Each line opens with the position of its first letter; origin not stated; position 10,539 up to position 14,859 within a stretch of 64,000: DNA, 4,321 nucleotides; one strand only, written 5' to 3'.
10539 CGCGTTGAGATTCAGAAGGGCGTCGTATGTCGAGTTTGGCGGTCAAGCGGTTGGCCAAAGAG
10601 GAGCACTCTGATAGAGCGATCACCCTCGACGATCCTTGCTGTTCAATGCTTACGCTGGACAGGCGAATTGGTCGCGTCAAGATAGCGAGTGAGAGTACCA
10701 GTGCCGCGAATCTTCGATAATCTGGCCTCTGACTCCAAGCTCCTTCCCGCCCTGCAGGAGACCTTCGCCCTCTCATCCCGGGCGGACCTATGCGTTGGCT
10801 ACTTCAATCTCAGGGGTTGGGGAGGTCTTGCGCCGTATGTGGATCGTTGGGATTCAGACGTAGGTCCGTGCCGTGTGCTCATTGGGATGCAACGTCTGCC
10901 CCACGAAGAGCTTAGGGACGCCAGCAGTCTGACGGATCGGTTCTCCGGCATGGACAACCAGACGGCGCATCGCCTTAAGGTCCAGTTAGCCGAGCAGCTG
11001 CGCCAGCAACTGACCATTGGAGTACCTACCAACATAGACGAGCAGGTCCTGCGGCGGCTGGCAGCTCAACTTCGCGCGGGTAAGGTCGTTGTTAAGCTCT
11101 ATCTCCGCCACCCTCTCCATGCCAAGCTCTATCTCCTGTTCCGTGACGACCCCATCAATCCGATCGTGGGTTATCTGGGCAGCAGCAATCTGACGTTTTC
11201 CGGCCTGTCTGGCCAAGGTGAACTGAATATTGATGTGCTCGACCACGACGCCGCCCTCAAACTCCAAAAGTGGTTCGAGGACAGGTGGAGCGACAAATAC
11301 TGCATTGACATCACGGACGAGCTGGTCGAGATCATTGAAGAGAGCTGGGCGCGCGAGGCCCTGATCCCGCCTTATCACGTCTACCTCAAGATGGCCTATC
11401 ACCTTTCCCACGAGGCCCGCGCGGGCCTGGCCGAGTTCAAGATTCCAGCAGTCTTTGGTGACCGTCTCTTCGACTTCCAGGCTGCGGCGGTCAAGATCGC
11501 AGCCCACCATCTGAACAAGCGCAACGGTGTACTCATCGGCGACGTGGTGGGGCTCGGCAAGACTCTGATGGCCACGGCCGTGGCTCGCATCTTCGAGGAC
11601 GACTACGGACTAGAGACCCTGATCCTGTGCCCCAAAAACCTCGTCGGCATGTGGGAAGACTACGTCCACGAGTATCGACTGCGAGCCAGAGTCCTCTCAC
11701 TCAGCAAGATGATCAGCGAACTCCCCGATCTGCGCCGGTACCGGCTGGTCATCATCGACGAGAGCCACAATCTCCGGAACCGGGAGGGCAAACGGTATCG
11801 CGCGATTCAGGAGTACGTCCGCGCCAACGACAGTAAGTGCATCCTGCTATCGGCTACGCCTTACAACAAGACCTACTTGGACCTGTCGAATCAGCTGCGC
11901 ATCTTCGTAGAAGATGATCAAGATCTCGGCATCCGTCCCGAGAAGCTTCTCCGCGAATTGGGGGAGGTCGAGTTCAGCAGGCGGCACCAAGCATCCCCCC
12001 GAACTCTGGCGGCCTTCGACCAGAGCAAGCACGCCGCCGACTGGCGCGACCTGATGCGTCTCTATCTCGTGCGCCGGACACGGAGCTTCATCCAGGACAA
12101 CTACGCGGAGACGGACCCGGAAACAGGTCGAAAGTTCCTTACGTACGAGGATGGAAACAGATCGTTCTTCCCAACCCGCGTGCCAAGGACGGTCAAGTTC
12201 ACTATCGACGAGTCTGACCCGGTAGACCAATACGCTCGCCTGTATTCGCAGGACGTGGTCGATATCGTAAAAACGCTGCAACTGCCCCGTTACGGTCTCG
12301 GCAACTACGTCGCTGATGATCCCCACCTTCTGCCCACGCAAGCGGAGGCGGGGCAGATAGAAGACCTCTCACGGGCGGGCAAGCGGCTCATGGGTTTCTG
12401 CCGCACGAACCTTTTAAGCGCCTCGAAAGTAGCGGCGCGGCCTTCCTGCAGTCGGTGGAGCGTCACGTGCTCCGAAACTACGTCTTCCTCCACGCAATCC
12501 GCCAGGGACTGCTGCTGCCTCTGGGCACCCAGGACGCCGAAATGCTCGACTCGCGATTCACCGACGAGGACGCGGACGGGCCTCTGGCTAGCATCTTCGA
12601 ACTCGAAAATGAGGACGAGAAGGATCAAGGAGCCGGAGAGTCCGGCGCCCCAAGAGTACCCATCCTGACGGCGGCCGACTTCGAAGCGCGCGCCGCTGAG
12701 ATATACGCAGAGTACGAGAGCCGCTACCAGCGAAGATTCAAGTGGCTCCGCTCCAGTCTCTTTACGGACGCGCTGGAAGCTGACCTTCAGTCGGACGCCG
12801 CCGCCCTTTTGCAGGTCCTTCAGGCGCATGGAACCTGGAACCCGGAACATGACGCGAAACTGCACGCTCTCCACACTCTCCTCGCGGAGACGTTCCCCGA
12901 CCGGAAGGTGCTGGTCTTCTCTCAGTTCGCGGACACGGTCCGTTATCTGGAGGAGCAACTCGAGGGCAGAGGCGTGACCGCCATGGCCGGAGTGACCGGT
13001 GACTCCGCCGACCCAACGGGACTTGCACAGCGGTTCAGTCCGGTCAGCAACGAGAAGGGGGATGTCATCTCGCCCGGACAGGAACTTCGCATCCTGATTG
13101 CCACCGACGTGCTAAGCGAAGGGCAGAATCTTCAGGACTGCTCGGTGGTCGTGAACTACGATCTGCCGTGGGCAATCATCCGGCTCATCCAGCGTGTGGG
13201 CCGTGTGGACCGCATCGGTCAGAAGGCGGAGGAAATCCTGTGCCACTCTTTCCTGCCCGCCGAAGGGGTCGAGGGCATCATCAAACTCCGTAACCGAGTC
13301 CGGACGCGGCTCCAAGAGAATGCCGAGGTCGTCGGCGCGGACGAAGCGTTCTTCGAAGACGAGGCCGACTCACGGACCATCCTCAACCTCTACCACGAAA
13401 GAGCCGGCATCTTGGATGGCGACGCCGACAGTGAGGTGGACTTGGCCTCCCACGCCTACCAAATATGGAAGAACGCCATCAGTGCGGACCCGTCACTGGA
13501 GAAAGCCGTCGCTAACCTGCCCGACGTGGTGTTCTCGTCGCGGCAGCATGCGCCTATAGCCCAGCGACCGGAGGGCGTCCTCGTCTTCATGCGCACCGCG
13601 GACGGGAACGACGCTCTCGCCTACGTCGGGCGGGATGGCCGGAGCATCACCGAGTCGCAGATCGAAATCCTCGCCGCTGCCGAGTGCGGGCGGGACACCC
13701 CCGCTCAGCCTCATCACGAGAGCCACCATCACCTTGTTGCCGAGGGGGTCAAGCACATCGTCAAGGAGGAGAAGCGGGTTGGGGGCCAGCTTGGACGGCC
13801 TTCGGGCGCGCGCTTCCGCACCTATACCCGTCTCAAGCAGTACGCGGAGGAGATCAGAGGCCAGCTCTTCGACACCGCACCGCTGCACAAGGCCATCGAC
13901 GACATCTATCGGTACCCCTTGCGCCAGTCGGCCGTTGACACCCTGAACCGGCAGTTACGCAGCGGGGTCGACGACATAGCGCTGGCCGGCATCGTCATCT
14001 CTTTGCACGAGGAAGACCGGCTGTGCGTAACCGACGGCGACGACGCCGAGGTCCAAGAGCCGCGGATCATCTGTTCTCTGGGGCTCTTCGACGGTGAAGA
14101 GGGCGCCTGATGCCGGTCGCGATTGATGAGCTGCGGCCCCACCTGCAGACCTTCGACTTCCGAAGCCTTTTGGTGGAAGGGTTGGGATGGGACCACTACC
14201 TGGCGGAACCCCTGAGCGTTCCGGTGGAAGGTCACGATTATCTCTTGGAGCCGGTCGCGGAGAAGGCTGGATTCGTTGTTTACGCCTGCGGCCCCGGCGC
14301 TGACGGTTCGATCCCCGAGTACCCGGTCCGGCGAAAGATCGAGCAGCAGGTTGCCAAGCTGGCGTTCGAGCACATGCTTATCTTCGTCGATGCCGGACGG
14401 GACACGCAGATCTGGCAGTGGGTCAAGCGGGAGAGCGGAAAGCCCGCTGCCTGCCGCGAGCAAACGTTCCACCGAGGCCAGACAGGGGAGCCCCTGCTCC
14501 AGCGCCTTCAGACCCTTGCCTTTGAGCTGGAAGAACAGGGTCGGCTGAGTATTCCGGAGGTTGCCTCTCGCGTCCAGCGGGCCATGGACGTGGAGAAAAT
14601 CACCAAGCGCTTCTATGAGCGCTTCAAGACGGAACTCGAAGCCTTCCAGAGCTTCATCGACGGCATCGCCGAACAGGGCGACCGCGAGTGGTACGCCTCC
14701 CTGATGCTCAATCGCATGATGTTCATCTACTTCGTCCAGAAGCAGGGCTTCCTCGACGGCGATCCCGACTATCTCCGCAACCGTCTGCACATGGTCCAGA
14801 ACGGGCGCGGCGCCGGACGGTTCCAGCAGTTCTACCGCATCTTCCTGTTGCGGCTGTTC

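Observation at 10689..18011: Four-gene PLD-SNF2 helicase / large N6-adenine methyltransferase / small ORF / DprA-like block: candidate non-canonical restriction-modification or defence system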

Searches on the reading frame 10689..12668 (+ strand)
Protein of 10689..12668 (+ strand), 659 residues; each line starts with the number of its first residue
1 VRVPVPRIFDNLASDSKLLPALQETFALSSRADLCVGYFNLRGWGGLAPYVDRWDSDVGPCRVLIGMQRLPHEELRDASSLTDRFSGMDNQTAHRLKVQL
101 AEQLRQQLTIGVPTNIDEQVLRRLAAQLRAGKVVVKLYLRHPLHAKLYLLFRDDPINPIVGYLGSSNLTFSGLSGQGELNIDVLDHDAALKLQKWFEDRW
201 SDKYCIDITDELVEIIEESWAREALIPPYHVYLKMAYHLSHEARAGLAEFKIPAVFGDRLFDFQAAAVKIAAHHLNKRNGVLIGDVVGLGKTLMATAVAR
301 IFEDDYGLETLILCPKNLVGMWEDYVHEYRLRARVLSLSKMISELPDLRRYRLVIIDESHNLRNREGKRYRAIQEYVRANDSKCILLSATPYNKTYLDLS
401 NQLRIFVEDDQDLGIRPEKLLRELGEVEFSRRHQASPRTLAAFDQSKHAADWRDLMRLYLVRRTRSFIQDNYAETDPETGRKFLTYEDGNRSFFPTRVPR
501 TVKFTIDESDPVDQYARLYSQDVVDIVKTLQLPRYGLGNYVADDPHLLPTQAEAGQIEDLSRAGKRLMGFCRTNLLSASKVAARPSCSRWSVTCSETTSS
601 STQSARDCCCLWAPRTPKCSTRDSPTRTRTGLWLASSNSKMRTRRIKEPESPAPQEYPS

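Call 4: search_protein_families(library=pfam, proteins=[window:10689-12668:+], max_evalue=0.01)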
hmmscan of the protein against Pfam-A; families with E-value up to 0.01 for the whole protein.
window:10689-12668:+ (659 aa): 5 families
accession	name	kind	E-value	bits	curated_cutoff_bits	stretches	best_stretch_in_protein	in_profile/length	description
PF00176.29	SNF2-rel_dom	-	4.2e-12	46.2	24.9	2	264-330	2-74/290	SNF2-related domain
PF04851.21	ResIII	-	2e-08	34.8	22.5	1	343-392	118-163/164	Type III restriction enzyme, res subunit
PF00270.35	DEAD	-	3.2e-08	33.9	26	1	341-394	108-162/167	DEAD/DEAH box helicase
PF13091.12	PLDc_2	-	8.3e-08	32.6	27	1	120-200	57-132/132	PLD-like domain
PF09565.16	RE_NgoFVII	-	4.3e-06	26.6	23.8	1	125-203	74-152/162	NgoFVII restriction endonuclease N-terminal PLD domain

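Call 5: search_protein_families(library=padloc, proteins=[window:10689-12668:+], max_evalue=0.01)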
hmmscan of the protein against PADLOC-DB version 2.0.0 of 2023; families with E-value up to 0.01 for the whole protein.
window:10689-12668:+ (659 aa): 27 families (the best 25 are shown)
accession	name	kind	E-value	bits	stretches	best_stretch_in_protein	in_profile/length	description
PDLC01075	C3a139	-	4.7e-21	72.9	1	116-424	85-389/948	HKD+Snf2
PDLC02843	DpdE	-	2.5e-10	37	1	281-397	178-306/1091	DpdE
PDLC02623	DrmD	-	6.5e-10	35.4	2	352-410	241-298/1040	DrmD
PDLC04556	PDC-M27C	-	1.7e-09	34.6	1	341-422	184-272/892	-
PDLC03830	ZacC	-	4.8e-09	33.4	2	350-397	243-295/1019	-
PDLC02707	PbeA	-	1e-08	32.3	1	91-331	81-323/672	PbeA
PDLC02840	DpdE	-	2.2e-08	30.8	1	282-392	180-303/1091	DpdE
PDLC00633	ZorD1|ZorD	-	2.5e-08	30.5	1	243-328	427-513/908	"SWI2/SNF2 helicase, Mrr-like nuclease"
PDLC02619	DrmD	-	2.3e-07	27.4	1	339-401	142-203/872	DrmD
PDLC04554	PDC-M27C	-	2.7e-07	27.2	1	351-424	196-278/1217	-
PDLC02841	DpdE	-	9.6e-07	24.9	1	281-394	188-307/1037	DpdE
PDLC02193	PLD_Helicase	-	2.1e-05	20.9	1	94-323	70-290/905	-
PDLC02350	AbiO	-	9.3e-05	19.4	1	282-386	196-290/468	AbiO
PDLC00629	ZorD1|ZorD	-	0.00018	17.5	1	234-297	457-521/1012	"SWI2/SNF2 helicase, Mrr-like nuclease"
PDLC00628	ZorD1|ZorD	-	0.0003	16.6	1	248-324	501-580/1171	"SWI2/SNF2 helicase, Mrr-like nuclease"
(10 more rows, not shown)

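Call 6: search_protein_families(library=ncbifam, proteins=[window:10689-12668:+], max_evalue=0.01)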
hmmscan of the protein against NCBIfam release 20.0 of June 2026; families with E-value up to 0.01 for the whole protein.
window:10689-12668:+ (659 aa): 8 families
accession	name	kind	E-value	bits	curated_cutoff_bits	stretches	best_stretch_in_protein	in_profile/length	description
NF042964.1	phospholipD_antiphage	equivalog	2.9e-14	52.4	1100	1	91-325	67-296/895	phospholipase D-like domain-containing anti-phage protein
NF041062.1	DpdE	equivalog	1.2e-12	46.7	500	1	282-395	174-301/1048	protein DpdE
NF038317.1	DISARM_DrmD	equivalog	1.5e-07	30.1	610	1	347-406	235-300/1021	DISARM system SNF2-like helicase DrmD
NF038318.1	DISARM_DrmD_b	equivalog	2.5e-07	29.2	950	1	339-400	139-199/868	DISARM system SNF2-like helicase DrmD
NF053632.1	heli_RadD_YejH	equivalog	0.0012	17.3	720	1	335-393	95-153/573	DNA repair helicase RadD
NF053675.1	pilus_reg_Snf2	equivalog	0.002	16.3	1100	1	234-330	563-654/1029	pilus expression-regulating Snf2 family helicase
NF058637.1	helic_SCO1167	equivalog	0.003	15.7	1200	1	248-330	458-542/932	SCO1167/SCO6262 family helicase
NF003426.0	PRK04914.1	equivalog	0.0085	14.3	576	0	350-391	273-316/959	RNA polymerase-associated protein RapA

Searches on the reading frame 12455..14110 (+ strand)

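Call 4: search_protein_families(library=pfam, proteins=[window:12455-14110:+], max_evalue=0.01)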
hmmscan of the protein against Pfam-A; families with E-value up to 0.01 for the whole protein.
window:12455-14110:+ (551 aa): 1 family
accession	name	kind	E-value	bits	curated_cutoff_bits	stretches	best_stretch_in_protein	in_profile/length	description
PF00271.37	Helicase_C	-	1.1e-16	61.5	23.5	1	135-255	2-110/110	Helicase conserved C-terminal domain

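Call 5: search_protein_families(library=padloc, proteins=[window:12455-14110:+], max_evalue=0.01)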
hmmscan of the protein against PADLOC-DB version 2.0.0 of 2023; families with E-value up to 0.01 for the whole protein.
window:12455-14110:+ (551 aa): 31 families (the best 25 are shown)
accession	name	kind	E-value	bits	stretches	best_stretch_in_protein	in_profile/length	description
PDLC02621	DrmD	-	5.8e-26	89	1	105-271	470-640/1040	DrmD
PDLC02623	DrmD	-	5.1e-25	85.4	1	138-295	519-662/1040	DrmD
PDLC01075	C3a139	-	1.2e-24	84.7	1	132-288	597-761/948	HKD+Snf2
PDLC02500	BrxHI|BrxHII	-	3.2e-23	80.2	1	133-287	459-603/933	BrxHI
PDLC02193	PLD_Helicase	-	3.2e-18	63.3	1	112-297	648-838/905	-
PDLC00659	HmaA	-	5.6e-18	62.2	1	147-264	510-617/1176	SNF2 helicase / DEAD-box helicase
PDLC02504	BrxHI|BrxHII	-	4.2e-15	52.8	1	141-294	476-625/971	BrxHII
PDLC02619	DrmD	-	9.4e-15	51.8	1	209-261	488-540/872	DrmD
PDLC02633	DrmD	-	1.3e-14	51.2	1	146-268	523-642/839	DrmD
PDLC02620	DrmD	-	2.4e-14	50.3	1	150-264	485-586/1060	DrmD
PDLC02853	DpdE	-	4.1e-14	49.5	1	127-263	463-607/985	DpdE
PDLC02625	DrmD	-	7.1e-13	46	1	146-264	264-379/792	DrmD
PDLC02572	DrmA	-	1e-11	41.6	1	146-267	516-634/1043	DrmA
PDLC02634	DrmD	-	1.4e-11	40.9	1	132-262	455-592/900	DrmD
PDLC02843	DpdE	-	1.5e-10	37.7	1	126-254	543-663/1091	DpdE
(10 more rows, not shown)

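Call 6: search_protein_families(library=ncbifam, proteins=[window:12455-14110:+], max_evalue=0.01)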
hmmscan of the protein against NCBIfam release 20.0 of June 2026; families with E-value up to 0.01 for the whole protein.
window:12455-14110:+ (551 aa): 22 families
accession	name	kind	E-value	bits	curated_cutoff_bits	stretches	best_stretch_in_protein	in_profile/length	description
NF038317.1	DISARM_DrmD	equivalog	5.9e-31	107.6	610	1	105-307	455-664/1021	DISARM system SNF2-like helicase DrmD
NF042964.1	phospholipD_antiphage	equivalog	6.1e-26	91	1100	1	110-302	643-835/895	phospholipase D-like domain-containing anti-phage protein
NF041062.1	DpdE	equivalog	1.5e-15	56.2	500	1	92-270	483-657/1048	protein DpdE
NF038318.1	DISARM_DrmD_b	equivalog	3.3e-14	52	950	1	209-261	485-537/868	DISARM system SNF2-like helicase DrmD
NF053711.1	RNA_heli_RhlE1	exception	1.1e-12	47.4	750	1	142-287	237-368/434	RNA helicase RhlE1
NF003426.0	PRK04914.1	equivalog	3.4e-11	42.1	576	1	105-259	453-596/959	RNA polymerase-associated protein RapA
NF010337.0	PRK13766.1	equivalog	4.3e-11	41.7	610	1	121-254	336-468/781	Hef nuclease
NF008394.0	PRK11192.1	equivalog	6.3e-11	41.8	507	1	132-261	231-348/441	ATP-dependent RNA helicase SrmB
NF003419.0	PRK04837.1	equivalog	2e-09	36.7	588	1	129-261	237-357/424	ATP-dependent RNA helicase RhlB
NF008744.0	PRK11776.1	equivalog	9.1e-09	34.4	524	1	128-259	222-341/460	ATP-dependent RNA helicase DbpA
NF053631.1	RNA_helic_CshA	equivalog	1.1e-08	34.4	646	1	132-289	221-363/434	degradosome RNA helicase CshA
NF002340.1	PRK01297.1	equivalog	3e-08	32.9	564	1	135-261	236-350/372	ATP-dependent RNA helicase RhlB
NF007882.0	PRK10590.1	equivalog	2.9e-07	29.8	743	1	138-259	235-344/456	ATP-dependent RNA helicase RhlE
NF008642.0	PRK11634.1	equivalog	4e-07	28.8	989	1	210-261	295-346/628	DEAD/DEAH family ATP-dependent RNA helicase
NF053710.1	RNA_heli_RhlE2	exception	1.1e-06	27.4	925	1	151-262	251-351/635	RNA helicase RhlE2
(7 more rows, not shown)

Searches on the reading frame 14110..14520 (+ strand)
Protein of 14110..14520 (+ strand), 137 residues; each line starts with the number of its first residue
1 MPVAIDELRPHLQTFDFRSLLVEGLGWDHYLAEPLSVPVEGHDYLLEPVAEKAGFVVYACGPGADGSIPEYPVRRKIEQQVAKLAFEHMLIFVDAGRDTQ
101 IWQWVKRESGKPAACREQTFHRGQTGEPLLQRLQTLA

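Call 89: search_protein_representatives(protein=window:14110-14520:+)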
Query: 137 residues. Proteins with E-value up to 0.001 (for the whole library): 869; up to 1e-10: 485; up to 1e-30: 46. The best 150 are listed.
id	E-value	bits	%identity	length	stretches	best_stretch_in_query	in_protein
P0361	5.5e-58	211.3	68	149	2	21-117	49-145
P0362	5.4e-56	204.9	75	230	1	20-136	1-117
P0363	2.7e-54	199.4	66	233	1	1-136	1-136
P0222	5.0e-51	188.8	62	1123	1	1-137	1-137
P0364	5.3e-48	179.0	38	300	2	6-133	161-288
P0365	2.1e-47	177.0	64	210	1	1-129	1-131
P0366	6.6e-47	175.4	59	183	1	3-136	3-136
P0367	6.5e-45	169.0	67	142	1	1-113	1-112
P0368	9.5e-45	168.4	56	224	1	2-137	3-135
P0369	1.3e-41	158.3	63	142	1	4-114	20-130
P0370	7.5e-41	155.8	54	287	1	1-137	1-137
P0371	1.7e-40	154.7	53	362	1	5-137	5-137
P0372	5.8e-40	152.9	59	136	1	1-133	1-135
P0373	8.2e-40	152.4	60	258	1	2-112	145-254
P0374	1.0e-39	152.1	54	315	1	1-135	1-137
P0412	4.4e-30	120.9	49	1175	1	3-137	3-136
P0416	1.5e-29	119.2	31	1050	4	12-103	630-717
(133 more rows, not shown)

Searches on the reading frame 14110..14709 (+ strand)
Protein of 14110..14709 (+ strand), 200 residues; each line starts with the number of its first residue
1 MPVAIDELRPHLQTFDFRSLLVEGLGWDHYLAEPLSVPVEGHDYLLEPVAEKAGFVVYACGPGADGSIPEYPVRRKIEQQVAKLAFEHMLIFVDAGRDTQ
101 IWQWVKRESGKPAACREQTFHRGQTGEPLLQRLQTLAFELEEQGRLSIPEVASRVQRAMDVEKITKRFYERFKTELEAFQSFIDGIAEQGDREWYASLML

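Call 58: predict_structure(alignment_id=A2)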
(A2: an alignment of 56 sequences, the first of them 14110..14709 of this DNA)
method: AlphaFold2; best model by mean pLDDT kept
length: 200 residues; sequences in the alignment: 56
mean_pLDDT: 88.5   pTM: 0.77
mean pLDDT of the five models: 88.5, 88.1, 87.2, 86.8, 86.6
residues with pLDDT >= 90: 134; 70-90: 44; 50-70: 22; < 50: 0
segments of 3 or more residues with pLDDT < 50: none
pLDDT, mean of each block of 10 residues (from residue 1): 83 96 94 94 96 96 95 96 94 97 92 92 93 90 84 91 67 84 74 61
secondary structure, 60 per line:
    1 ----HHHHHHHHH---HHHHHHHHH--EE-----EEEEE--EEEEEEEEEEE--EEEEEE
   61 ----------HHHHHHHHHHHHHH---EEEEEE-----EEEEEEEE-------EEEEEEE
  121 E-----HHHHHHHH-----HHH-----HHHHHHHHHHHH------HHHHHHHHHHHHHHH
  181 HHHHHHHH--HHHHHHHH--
elements in order: H5-13 H17-25 E35-39 E42-52 E55-60 H71-84 E88-93 E99-106 E114-121 H127-134 H148-159 H166-188 H191-198
